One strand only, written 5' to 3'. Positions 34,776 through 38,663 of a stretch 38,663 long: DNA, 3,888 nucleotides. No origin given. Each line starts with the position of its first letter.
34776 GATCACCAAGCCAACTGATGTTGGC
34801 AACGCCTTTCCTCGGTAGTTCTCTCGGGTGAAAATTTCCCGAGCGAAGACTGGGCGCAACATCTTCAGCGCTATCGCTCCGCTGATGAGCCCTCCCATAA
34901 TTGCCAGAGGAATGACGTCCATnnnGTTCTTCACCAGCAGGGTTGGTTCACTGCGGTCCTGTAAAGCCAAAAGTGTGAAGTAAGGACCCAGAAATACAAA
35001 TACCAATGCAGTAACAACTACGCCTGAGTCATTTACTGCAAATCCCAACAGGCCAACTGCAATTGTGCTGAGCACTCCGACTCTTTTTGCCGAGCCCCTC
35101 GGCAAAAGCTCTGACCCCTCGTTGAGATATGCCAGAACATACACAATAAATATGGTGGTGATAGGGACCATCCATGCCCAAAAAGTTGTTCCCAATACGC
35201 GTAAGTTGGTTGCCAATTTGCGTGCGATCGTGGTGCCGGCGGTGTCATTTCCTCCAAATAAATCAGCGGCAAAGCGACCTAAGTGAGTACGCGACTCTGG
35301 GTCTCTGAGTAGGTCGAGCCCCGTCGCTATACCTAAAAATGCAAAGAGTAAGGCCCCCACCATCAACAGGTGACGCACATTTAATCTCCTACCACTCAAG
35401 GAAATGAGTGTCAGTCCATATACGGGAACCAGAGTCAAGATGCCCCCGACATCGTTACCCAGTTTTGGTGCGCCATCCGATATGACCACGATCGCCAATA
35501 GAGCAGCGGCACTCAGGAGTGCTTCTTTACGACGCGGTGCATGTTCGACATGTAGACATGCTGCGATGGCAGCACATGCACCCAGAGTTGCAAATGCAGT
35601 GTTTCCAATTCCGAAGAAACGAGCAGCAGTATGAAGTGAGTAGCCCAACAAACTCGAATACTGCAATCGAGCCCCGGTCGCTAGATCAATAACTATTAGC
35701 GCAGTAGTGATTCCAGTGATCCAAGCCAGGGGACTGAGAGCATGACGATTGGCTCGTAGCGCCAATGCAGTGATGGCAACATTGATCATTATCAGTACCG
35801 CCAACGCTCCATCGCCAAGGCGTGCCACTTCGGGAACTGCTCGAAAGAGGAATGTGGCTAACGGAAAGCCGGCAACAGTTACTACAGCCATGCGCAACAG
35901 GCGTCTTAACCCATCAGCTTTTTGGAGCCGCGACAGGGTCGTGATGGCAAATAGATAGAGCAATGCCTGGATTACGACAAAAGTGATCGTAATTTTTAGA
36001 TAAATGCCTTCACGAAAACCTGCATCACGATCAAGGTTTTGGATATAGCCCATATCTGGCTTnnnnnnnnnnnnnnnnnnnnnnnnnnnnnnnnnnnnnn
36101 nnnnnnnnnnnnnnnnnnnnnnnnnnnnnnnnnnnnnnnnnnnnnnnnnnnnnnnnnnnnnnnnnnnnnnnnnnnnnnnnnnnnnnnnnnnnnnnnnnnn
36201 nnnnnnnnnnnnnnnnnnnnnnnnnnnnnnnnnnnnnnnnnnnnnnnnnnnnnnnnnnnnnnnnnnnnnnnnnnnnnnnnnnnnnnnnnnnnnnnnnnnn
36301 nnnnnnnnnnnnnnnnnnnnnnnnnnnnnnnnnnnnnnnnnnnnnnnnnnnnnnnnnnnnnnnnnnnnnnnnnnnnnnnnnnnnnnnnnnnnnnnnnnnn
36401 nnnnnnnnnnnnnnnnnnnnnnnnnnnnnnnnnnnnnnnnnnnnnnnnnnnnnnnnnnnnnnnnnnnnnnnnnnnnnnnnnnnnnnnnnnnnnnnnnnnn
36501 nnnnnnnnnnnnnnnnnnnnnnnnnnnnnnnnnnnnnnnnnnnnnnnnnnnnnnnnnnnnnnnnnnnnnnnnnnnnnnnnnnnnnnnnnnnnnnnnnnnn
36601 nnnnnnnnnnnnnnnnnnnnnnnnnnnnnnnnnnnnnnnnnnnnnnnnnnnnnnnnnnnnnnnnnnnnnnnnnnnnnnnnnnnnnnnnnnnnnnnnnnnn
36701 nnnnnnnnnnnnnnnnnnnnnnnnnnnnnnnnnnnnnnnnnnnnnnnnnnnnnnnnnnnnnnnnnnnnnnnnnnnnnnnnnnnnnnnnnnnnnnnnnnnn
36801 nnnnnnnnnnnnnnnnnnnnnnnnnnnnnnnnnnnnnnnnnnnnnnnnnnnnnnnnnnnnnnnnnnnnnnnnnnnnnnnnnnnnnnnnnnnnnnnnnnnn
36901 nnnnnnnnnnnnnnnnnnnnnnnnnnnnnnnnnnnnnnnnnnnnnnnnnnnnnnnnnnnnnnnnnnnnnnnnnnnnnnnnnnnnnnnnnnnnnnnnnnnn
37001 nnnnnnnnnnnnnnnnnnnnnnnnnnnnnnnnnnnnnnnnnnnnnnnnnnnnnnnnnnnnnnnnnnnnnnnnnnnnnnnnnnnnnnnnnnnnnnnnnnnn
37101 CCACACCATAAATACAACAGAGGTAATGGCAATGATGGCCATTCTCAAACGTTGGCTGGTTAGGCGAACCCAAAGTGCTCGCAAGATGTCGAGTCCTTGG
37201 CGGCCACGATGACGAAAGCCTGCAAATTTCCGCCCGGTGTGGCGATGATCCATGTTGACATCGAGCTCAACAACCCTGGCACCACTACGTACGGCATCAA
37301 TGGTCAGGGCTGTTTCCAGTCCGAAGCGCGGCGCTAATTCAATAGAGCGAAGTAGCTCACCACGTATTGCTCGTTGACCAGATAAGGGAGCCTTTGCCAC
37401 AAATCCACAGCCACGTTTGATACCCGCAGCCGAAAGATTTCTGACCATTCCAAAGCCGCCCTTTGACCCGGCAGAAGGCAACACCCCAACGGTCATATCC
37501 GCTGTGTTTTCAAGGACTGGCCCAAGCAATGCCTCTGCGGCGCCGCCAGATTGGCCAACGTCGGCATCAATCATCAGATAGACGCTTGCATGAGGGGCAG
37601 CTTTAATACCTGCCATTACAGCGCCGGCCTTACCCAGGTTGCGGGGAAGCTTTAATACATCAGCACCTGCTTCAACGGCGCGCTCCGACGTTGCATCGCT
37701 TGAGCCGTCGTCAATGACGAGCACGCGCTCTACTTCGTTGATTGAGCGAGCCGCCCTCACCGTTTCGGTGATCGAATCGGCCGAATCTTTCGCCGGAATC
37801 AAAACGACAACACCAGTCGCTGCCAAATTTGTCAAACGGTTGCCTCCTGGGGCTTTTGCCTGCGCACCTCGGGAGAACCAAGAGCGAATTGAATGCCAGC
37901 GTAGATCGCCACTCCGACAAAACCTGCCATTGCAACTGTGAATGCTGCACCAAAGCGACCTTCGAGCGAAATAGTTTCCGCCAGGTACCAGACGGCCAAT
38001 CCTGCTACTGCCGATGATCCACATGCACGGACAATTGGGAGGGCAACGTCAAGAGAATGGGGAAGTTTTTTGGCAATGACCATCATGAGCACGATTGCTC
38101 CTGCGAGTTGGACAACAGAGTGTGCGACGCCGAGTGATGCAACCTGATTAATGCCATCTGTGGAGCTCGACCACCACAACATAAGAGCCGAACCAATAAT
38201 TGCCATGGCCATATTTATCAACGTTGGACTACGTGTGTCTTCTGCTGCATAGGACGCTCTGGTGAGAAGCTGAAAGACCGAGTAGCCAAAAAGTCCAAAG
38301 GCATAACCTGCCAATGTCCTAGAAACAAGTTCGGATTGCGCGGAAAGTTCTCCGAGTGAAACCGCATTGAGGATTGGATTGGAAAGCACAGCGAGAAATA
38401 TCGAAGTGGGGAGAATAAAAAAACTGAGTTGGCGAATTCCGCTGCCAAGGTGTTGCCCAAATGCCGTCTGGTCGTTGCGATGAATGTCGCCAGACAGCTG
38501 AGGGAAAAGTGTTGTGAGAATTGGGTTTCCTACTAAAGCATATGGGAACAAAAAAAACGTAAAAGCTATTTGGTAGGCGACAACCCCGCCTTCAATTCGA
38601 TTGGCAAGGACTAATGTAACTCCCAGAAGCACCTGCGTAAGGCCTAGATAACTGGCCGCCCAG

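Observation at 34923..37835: Unusual roughly 970-aa domain fusion: cytoplasmic GT-A, external alkaline-phosphatase-like domain, C-terminal ~10-TM domain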

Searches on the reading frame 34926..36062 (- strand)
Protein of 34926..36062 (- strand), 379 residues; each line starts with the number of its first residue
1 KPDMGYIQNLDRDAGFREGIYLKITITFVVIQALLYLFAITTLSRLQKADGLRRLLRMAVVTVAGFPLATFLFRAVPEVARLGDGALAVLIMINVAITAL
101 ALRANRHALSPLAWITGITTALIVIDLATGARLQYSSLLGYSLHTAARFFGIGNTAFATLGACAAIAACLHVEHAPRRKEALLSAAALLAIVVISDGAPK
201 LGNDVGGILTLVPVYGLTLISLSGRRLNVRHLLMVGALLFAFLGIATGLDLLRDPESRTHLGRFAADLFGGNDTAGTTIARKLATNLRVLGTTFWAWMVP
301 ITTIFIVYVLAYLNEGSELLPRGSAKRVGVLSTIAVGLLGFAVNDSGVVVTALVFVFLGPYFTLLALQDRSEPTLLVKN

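Call 37: predict_structure(alignment_id=A2)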
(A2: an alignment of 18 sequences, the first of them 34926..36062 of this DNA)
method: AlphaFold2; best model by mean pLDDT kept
length: 379 residues; sequences in the alignment: 18
mean_pLDDT: 77.7   pTM: 0.81
mean pLDDT of the five models: 77.7, 76.4, 75.7, 75.5, 71.7
residues with pLDDT >= 90: 90; 70-90: 203; 50-70: 58; < 50: 28
segments of 3 or more residues with pLDDT < 50: 133-152, 199-203, 377-379
pLDDT, mean of each block of 10 residues (from residue 1): 68 68 71 81 68 87 88 78 85 93 85 92 79 45 33 69 94 89 94 70 66 94 90 93 84 76 75 63 73 75 84 76 88 90 73 83 80 51
secondary structure, 60 per line:
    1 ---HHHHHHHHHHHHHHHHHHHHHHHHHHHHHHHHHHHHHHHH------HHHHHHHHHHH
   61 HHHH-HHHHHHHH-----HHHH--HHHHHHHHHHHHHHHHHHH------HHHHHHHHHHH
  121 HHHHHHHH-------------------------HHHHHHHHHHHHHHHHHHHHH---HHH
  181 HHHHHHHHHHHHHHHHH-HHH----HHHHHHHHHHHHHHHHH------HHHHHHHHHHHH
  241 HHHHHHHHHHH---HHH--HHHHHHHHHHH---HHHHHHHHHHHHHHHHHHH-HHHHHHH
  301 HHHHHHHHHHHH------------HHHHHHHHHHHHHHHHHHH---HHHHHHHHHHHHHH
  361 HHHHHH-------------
elements in order: H4-43 H50-64 H66-73 H79-82 H85-103 H110-128 H154-174 H178-197 H206-222 H229-251 H260-270 H274-292 H294-312 H325-343 H347-366
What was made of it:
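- Tried and rejected: A TM-only AlphaFold model (pLDDT 77.7, call 37) searched with Foldseek against the PDB gave no hit at E 0.001 or below.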

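Call 39: fold_search(model_id=the predicted structure, library=pdb)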
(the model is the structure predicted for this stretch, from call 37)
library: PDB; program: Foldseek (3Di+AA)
matches with E <= 10: 275; with E <= 0.001: 0
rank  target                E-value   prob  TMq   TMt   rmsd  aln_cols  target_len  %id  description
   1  7vr5                  4.6e-01  0.08  0.12  0.09  24.4       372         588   15  Crystal structure of CmABCB1 W114Y/W161Y/W363Y/W364Y/M391W (4WY/M391W) mutant (released 2022-09-07)
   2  9qu3                  4.8e-01  0.12  0.16  0.16  25.2       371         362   15  Cryo-EM structure of the human choline transporter-like protein hCTL1 in LMNG (released 2025-05-14)
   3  7yrq_B                5.0e-01  0.11  0.15  0.11  27.3       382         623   11  Cryo-EM structure of human Peroxisomal ABC Transporter ABCD1 (released 2023-03-22)
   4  2fec_B                5.7e-01  0.10  0.17  0.15  22.3       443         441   15  Structure of the E203Q mutant of the Cl-/H+ exchanger CLC-ec1 from E.Coli (released 2006-01-03)
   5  6btm_F                6.2e-01  0.15  0.21  0.21  17.9       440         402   14  Structure of Alternative Complex III from Flavobacterium johnsoniae (Wild Type) (released 2018-05-09)
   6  8ywf_R                7.1e-01  0.12  0.16  0.15  21.1       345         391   14  Cryo-EM structure of GLP1 complex bound with Retatrutide (released 2025-04-16)
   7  7tpg_B                8.1e-01  0.23  0.28  0.27  16.6       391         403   12  Single-Particle Cryo-EM Structure of the WaaL O-antigen ligase in its ligand bound state (released 2022-04-06)
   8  8qj3_A                8.1e-01  0.08  0.14  0.14  19.9       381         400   14  Receptor Sd-Amt1 (OFF-state) (released 2024-06-12)
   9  7yrq_A                9.3e-01  0.08  0.15  0.11  26.7       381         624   14  Cryo-EM structure of human Peroxisomal ABC Transporter ABCD1 (released 2023-03-22)
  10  7zdc_D                1.0e+00  0.08  0.15  0.11  23.8       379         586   15  IF(heme/confined) conformation of CydDC in ADP(CydD) bound state (Dataset-3) (released 2023-04-19)
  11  4buo_B                1.0e+00  0.05  0.13  0.15  21.4       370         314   13  High Resolution Structure of Thermostable Agonist-bound Neurotensin Receptor 1 Mutant without Lysozyme Fusion (released 2014-01-29)
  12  9jxh_A                1.3e+00  0.12  0.23  0.18  13.5       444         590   14  Cryo-EM structure of human XPR1 in complex with InsP8 (released 2025-08-27)
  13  6u1s_A                1.3e+00  0.10  0.17  0.20  30.4       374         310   12  Cryo-EM structure of a de novo designed 16-helix transmembrane nanopore, TMHC8_R. (released 2020-08-19)
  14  8qle                  1.3e+00  0.08  0.17  0.20  20.6       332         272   11  Crystal structure of the light-driven sodium pump ErNaR in the monomeric form at pH 4.6 (released 2024-04-24)
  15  7x1w_A                1.4e+00  0.08  0.17  0.13  26.3       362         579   12  Cryo-EM structure of human ABCD1 E630Q in the presence of ATP in inward-facing state (released 2023-03-22)
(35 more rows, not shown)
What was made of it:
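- Tried and rejected: The highest TM-score was 0.28, for WaaL (call 39).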

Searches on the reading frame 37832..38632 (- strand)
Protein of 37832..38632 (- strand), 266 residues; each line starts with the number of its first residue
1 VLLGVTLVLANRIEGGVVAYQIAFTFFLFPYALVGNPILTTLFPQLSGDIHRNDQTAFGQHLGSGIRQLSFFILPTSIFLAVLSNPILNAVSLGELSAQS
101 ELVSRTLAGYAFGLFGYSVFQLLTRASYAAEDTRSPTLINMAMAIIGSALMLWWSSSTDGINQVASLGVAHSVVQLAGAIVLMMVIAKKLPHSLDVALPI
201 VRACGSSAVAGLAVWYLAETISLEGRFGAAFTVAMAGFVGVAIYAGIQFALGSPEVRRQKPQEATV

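Call 3: search_protein_families(library=pfam, proteins=[window:37832-38632:-], max_evalue=0.01)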
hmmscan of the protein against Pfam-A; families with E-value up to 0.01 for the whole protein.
window:37832-38632:- (266 aa): 3 families
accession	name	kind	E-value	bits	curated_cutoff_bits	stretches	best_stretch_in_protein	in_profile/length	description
PF03023.19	MurJ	-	1.3e-26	93.7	27.4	1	5-222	219-437/451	Lipid II flippase MurJ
PF13440.11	Polysacc_synt_3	-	0.00011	22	23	1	19-90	213-282/293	Polysaccharide biosynthesis protein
PF01554.23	MatE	-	0.00063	19.9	24.9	1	19-147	30-155/161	MatE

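Call 4: search_protein_families(library=ncbifam, proteins=[window:37832-38632:-], max_evalue=0.01)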
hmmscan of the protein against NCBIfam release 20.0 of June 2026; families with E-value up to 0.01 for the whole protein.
window:37832-38632:- (266 aa): 1 family
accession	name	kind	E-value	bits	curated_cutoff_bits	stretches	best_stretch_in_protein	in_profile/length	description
TIGR01695.1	murJ_mviN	equivalog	1.4e-26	93.3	235.55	1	8-256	249-501/506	murein biosynthesis integral membrane protein MurJ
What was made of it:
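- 37832..38663 (-): 3' part of the upstream murJ (MOP-family lipid II flippase). Its stop codon overlaps the start of the fusion gene. The gene runs off the end of the window and is 511 aa in sister contigs. Pfam MurJ at 1.3e-26 and TIGR01695 at 1.4e-26 on the 266 aa present (calls 3, 4).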
